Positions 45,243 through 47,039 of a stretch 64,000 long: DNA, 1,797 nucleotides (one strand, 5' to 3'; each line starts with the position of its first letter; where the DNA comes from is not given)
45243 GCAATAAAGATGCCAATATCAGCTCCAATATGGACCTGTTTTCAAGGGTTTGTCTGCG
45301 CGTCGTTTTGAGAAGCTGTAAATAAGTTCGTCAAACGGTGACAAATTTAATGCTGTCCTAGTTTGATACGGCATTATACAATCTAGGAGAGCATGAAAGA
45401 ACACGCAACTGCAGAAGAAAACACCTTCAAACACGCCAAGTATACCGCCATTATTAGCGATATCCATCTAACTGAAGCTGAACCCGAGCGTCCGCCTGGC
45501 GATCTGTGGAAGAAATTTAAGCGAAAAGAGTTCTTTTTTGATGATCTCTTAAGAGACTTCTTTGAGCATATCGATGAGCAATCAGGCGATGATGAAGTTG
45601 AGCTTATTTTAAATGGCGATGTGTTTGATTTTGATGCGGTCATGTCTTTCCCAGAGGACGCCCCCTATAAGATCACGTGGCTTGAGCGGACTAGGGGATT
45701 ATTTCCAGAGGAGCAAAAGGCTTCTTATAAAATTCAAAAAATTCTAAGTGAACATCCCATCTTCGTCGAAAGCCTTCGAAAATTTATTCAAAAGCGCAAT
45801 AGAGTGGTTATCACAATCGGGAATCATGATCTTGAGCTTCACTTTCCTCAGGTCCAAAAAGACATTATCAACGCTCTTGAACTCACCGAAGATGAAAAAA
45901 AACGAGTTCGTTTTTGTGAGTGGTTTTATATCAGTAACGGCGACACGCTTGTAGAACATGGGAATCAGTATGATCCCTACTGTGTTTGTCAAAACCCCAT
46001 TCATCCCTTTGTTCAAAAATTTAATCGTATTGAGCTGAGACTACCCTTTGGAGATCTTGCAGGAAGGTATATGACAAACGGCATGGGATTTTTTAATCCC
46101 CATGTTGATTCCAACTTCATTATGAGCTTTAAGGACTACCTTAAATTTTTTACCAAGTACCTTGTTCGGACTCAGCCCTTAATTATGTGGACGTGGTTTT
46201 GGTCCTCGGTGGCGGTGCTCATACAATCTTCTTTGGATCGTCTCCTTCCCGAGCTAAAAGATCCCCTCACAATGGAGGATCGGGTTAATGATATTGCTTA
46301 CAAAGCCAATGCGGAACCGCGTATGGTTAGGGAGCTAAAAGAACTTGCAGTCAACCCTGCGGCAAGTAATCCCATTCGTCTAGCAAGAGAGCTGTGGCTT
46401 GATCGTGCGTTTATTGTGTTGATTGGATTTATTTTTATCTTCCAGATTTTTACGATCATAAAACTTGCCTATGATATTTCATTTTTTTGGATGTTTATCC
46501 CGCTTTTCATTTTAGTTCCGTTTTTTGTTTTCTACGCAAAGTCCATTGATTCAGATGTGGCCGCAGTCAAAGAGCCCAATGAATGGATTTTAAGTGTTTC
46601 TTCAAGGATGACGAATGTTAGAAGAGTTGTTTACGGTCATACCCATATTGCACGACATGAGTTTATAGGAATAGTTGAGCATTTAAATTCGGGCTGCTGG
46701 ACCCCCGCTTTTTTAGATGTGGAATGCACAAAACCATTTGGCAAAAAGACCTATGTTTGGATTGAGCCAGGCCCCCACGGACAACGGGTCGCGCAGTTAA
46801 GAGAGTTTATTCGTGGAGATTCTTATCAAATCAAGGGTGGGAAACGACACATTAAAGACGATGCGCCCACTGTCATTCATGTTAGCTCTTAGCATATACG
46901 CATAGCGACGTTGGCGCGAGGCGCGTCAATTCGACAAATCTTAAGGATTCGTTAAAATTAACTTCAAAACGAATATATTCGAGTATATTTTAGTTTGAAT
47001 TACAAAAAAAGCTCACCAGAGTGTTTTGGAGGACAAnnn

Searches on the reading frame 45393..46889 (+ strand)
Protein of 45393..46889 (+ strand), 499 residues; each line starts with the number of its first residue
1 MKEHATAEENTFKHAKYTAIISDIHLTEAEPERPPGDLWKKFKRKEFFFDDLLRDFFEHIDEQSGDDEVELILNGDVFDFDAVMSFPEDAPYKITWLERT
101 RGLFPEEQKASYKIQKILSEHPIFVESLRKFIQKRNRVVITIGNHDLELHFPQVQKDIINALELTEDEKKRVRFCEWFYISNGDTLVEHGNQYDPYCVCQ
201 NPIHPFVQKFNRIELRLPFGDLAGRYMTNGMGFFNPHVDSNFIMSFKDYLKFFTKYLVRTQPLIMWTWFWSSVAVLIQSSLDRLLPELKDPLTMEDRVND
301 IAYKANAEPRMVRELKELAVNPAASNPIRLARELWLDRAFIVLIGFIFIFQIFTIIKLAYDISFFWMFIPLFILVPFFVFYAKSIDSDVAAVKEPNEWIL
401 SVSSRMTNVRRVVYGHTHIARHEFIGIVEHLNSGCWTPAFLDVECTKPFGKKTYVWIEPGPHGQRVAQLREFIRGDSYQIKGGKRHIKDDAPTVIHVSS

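Call 35: search_protein_families(library=pfam, proteins=[window:45393-46889:+], max_evalue=0.001)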
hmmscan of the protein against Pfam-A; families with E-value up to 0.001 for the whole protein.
window:45393-46889:+ (499 aa): 1 family
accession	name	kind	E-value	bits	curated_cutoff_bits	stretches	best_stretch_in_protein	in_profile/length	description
PF00149.33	Metallophos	-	4.3e-07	31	21.5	1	19-191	4-116/191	Calcineurin-like phosphoesterase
